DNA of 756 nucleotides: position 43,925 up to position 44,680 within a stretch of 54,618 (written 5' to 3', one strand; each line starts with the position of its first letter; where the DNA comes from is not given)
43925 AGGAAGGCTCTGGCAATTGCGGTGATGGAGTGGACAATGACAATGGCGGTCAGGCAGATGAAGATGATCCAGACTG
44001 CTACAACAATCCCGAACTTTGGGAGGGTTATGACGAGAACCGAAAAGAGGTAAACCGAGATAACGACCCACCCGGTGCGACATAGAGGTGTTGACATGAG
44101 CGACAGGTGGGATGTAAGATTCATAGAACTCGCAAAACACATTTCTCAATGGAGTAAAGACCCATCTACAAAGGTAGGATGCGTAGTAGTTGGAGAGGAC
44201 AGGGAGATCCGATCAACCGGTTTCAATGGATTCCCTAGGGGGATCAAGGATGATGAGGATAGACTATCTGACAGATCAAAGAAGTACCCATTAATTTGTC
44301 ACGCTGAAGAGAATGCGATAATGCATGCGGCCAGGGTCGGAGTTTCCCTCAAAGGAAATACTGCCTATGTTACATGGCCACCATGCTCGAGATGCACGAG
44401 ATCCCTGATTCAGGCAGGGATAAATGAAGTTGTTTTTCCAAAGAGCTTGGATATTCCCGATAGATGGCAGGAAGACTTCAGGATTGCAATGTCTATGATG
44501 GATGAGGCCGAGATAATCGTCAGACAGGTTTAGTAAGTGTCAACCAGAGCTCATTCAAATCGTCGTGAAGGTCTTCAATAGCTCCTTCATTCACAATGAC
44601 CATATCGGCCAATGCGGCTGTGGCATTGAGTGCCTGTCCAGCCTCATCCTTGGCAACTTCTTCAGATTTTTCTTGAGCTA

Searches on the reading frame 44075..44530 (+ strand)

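Call 72: search_protein_families(library=pfam, proteins=[window:44075-44530:+], max_evalue=0.00001)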
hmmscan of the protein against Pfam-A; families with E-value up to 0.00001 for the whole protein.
window:44075-44530:+ (152 aa): 2 families
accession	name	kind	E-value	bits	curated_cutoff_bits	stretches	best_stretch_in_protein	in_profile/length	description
PF00383.29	dCMP_cyt_deam_1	-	2.7e-23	82.2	25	1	11-121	2-100/102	Cytidine and deoxycytidylate deaminase zinc-binding region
PF14437.12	MafB19-deam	-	4.8e-14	52.9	27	1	16-121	7-99/142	MafB19-like deaminase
